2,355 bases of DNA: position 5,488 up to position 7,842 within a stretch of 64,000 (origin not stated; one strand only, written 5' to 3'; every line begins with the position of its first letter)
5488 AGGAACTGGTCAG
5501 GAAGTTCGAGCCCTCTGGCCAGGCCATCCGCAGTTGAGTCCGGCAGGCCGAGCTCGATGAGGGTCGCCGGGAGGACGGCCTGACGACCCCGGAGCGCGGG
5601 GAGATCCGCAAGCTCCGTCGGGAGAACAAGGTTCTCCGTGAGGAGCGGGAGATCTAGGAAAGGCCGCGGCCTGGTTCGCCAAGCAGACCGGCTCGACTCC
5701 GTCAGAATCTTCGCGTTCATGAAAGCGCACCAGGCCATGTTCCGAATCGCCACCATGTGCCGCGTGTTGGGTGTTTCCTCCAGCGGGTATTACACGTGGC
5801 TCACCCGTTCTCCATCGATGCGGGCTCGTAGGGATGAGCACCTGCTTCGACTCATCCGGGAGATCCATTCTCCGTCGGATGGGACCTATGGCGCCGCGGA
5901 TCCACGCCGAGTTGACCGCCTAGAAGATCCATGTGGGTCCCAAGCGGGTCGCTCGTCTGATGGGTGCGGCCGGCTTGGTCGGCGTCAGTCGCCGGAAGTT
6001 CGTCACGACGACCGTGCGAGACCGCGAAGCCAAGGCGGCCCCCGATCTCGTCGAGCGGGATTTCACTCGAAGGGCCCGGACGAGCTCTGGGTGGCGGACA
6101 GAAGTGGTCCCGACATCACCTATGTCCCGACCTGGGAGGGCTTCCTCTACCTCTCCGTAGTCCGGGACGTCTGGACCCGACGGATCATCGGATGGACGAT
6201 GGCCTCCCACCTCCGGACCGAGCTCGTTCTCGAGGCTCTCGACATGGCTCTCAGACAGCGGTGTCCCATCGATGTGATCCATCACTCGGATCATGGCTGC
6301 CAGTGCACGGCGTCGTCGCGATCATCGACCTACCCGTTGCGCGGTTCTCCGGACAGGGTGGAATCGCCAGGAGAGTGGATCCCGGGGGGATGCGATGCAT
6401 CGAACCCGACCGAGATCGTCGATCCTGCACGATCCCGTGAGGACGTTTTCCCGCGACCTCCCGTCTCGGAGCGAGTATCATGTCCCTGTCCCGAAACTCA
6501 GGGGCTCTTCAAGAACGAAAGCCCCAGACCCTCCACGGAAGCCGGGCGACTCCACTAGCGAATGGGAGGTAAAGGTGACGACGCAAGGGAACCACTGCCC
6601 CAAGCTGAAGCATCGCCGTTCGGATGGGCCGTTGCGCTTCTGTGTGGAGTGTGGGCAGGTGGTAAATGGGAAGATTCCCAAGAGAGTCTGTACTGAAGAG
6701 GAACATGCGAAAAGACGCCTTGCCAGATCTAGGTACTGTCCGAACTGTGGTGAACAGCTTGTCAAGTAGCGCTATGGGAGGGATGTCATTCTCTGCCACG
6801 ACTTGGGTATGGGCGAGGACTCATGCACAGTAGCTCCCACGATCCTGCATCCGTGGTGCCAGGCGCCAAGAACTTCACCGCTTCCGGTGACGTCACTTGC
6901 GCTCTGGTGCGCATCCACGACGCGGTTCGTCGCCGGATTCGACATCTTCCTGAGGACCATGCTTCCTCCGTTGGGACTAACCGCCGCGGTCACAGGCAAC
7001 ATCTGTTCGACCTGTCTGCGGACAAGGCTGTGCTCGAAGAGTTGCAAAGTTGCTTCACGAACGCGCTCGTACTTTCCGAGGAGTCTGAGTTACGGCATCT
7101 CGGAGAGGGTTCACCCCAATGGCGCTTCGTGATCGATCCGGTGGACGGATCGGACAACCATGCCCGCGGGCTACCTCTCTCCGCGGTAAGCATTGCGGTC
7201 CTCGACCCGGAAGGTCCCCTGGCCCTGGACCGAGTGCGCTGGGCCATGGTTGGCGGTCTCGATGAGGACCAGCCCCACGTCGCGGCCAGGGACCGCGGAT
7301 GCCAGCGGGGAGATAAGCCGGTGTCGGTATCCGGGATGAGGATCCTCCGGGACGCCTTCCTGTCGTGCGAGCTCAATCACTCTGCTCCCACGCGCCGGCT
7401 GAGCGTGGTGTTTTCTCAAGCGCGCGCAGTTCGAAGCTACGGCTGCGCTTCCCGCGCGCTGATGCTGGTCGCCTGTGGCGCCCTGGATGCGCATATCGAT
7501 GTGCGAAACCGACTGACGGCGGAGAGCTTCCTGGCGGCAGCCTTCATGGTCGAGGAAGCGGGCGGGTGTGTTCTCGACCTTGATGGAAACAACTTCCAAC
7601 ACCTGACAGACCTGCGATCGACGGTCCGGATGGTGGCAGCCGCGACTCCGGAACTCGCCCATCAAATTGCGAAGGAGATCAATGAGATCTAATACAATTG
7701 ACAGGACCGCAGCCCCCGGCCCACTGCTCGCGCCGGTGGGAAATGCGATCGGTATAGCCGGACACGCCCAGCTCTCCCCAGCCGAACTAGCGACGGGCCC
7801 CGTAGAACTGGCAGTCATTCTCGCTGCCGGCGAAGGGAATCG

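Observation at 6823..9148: Di-myo-inositol-phosphate (DIP) compatible-solute genes: IMPase-family phosphatase plus bifunctional IPCT/DIPPS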

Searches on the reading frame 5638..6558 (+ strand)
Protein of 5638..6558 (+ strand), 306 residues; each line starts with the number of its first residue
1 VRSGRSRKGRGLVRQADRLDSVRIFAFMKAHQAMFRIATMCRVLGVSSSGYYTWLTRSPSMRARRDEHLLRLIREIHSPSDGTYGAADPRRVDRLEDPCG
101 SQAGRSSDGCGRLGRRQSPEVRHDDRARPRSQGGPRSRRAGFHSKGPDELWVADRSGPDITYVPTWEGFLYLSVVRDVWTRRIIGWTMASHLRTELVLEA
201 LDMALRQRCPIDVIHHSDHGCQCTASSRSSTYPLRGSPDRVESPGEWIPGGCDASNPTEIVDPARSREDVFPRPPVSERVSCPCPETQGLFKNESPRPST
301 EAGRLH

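Call 3: search_protein_families(library=pfam, proteins=[window:5638-6558:+], max_evalue=0.01)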
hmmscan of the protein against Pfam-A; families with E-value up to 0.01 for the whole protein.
window:5638-6558:+ (306 aa): 1 family
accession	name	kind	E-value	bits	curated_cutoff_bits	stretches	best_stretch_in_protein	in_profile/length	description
PF00665.32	rve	-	4.7e-12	46.5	32.6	1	159-225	11-80/102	Integrase core domain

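Call 4: search_protein_families(library=ncbifam, proteins=[window:5638-6558:+], max_evalue=0.01)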
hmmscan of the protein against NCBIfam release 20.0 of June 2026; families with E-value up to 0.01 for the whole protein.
window:5638-6558:+ (306 aa): 1 family
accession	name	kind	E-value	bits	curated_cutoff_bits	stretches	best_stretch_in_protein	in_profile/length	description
NF033516.0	transpos_IS3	equivalog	4.5e-42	144.6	160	1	10-226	82-290/369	IS3 family transposase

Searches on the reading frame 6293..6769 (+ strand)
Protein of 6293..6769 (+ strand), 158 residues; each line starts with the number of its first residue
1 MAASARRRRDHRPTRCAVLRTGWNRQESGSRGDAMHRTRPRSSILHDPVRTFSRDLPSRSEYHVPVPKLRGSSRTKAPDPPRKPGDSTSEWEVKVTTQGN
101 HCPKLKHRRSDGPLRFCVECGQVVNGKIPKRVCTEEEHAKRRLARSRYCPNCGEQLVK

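Call 3: search_protein_families(library=pfam, proteins=[window:6293-6769:+], max_evalue=0.01)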
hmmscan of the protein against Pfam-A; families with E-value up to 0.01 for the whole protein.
window:6293-6769:+ (158 aa): 3 families
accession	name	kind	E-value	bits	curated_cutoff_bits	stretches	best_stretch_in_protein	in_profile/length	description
PF13240.11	Zn_Ribbon_1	-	0.00096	19.3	25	0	148-155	1-8/23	zinc-ribbon domain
PF14803.11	Zn_ribbon_Nudix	-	0.0011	19.2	25.6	0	115-130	1-16/34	Nudix N-terminal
PF13248.11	Zn_ribbon_3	-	0.0023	17.8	27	0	148-157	4-12/26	zinc-ribbon domain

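Call 4: search_protein_families(library=ncbifam, proteins=[window:6293-6769:+], max_evalue=0.01)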
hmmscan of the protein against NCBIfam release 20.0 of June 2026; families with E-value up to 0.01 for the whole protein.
window:6293-6769:+ (158 aa): 1 family
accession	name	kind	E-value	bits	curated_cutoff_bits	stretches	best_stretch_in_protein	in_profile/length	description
NF045510.1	4Cys_prefix_kin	domain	0.0016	18.7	24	0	145-156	15-26/26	4-Cys prefix domain-containing protein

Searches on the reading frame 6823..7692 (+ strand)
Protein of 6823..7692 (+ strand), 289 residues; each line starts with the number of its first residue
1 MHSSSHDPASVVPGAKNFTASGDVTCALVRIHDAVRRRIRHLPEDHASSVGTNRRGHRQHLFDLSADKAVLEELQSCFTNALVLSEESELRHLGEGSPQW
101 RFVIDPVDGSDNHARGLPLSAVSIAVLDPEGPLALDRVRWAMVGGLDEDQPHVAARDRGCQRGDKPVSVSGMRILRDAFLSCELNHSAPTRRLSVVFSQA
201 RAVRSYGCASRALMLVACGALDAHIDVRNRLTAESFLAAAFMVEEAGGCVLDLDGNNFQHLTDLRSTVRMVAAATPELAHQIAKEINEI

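Call 3: search_protein_families(library=pfam, proteins=[window:6823-7692:+], max_evalue=0.01)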
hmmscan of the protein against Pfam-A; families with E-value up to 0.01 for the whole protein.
window:6823-7692:+ (289 aa): 2 families
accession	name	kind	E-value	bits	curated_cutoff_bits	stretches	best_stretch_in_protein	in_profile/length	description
PF00459.30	Inositol_P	-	5.6e-24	85.5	27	1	61-288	44-268/271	Inositol monophosphatase family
PF00316.25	FBPase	-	1.2e-05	25.5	34.8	1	43-112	45-116/191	Fructose-1-6-bisphosphatase, N-terminal domain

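Call 4: search_protein_families(library=ncbifam, proteins=[window:6823-7692:+], max_evalue=0.01)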
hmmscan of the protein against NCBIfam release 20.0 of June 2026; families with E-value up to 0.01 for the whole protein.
window:6823-7692:+ (289 aa): 7 families
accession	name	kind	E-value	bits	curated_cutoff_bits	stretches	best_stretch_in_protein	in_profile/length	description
NF009321.0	PRK12676.1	equivalog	1.7e-39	135.5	264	1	31-286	14-262/264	bifunctional fructose-bisphosphatase/inositol-phosphate phosphatase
NF010678.0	PRK14076.1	equivalog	1.3e-19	70.5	493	1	59-286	42-283/570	bifunctional NADP phosphatase/NAD kinase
TIGR02067.1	his_9_HisN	equivalog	7.8e-18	64.8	275.15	1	63-283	40-248/252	histidinol-phosphatase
NF008027.1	PRK10757.1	equivalog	1.7e-12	46.8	332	1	62-262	43-238/267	inositol-1-monophosphatase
NF006780.0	PRK09293.1-4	equivalog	1.5e-08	34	358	1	29-122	36-126/343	class 1 fructose-bisphosphatase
TIGR01331.1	bisphos_cysQ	equivalog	1.9e-06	27.7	228.8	1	63-260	39-234/250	3'(2'),5'-bisphosphate nucleotidase CysQ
NF006778.0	PRK09293.1-1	equivalog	0.0023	16.7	368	1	48-113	54-121/335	class 1 fructose-bisphosphatase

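Call 6: search_solved_structures(query=window:6823-7692:+, show_alignments=1)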
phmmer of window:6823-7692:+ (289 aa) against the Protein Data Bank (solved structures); distinct sequences matched with E-value up to 0.001: 28.
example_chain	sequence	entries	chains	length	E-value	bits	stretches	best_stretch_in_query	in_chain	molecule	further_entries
1vdw_A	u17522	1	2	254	2.7e-15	59.7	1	54-286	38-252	hypothetical protein PH1897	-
3luz_A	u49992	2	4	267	2.8e-15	59.6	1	62-257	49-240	Extragenic suppressor protein suhB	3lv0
1dk4_A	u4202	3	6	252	5.6e-13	52.1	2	45-128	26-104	INOSITOL MONOPHOSPHATASE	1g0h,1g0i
2bji_A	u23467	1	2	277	1.4e-12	50.8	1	94-287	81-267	INOSITOL-1(OR 4)-MONOPHOSPHATASE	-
9j90_B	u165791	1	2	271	4.8e-12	49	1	53-257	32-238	Nus factor SuhB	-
8wdq_A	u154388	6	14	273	4.9e-12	49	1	53-257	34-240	Nus factor SuhB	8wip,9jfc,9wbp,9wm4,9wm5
4as5_A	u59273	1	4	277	1.3e-11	47.6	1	98-287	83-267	INOSITOL MONOPHOSPHATASE 1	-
9vep_A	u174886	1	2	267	4e-11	46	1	48-281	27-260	Inositol-1-monophosphatase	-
1lbv_A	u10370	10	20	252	5.7e-11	45.5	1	32-274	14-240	fructose 1,6-bisphosphatase/inositol monophosphatase | Fructose-1,6-bisphosphatase/inositol-1-monophosphatase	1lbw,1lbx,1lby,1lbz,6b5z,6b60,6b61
6b64_A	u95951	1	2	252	6.1e-11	45.4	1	32-274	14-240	Fructose-1,6-bisphosphatase/inositol-1-monophosphatase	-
7vce_A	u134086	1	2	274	2e-10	43.7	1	93-287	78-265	Inositol monophosphatase 1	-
1awb_A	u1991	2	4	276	2.1e-10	43.7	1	93-287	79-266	MYO-INOSITOL MONOPHOSPHATASE | INOSITOL MONOPHOSPHATASE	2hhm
1ima_A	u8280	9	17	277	2.1e-10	43.7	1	93-287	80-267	INOSITOL MONOPHOSPHATASE | INOSITOL MONOPHOSPHATASE 1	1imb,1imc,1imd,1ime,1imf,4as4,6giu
6zk0_AAA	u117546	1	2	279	2.1e-10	43.6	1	93-287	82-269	Inositol monophosphatase 1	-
6b65_A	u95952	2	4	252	2.6e-10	43.3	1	32-274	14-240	Fructose-1,6-bisphosphatase/inositol-1-monophosphatase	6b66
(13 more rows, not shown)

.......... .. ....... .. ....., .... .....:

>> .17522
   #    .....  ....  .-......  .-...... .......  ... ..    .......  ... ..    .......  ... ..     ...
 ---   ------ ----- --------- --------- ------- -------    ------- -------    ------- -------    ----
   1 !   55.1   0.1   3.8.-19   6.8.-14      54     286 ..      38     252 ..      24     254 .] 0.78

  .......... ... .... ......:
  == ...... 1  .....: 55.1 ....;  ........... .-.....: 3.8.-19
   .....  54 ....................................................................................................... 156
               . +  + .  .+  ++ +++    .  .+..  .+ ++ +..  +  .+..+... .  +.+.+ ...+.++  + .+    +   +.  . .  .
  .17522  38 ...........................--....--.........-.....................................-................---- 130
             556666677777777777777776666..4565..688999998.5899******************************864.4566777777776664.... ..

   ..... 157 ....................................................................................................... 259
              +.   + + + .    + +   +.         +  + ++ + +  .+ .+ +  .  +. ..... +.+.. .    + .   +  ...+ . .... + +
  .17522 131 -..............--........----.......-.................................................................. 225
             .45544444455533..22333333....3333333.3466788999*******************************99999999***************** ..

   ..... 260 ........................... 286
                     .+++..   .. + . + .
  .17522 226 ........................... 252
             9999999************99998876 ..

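Call 68: search_protein_representatives(protein=window:6823-7692:+)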
Query: 289 residues. Proteins with E-value up to 0.001 (for the whole library): 4810; up to 1e-10: 498; up to 1e-30: 38. The best 150 are listed.
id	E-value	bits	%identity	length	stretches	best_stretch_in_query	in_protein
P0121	2.9e-90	318.7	58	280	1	22-284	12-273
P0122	5.2e-64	232.6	71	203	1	81-232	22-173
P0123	1.8e-62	227.6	71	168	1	2-151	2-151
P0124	7.6e-56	205.9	48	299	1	28-284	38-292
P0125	6.6e-55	202.8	47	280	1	45-282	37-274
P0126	1.2e-54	201.9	46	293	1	52-284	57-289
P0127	2.7e-54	200.8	46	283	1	42-284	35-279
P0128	8.0e-54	199.2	44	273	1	24-283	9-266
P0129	8.5e-53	195.9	42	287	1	26-283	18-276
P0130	8.8e-50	186.0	44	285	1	48-286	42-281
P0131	1.4e-49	185.3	44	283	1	44-286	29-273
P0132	3.7e-49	183.9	46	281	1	51-286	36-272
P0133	1.6e-47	178.6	42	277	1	45-284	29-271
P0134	3.1e-47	177.6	43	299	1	46-283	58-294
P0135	2.5e-46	174.6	46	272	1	52-285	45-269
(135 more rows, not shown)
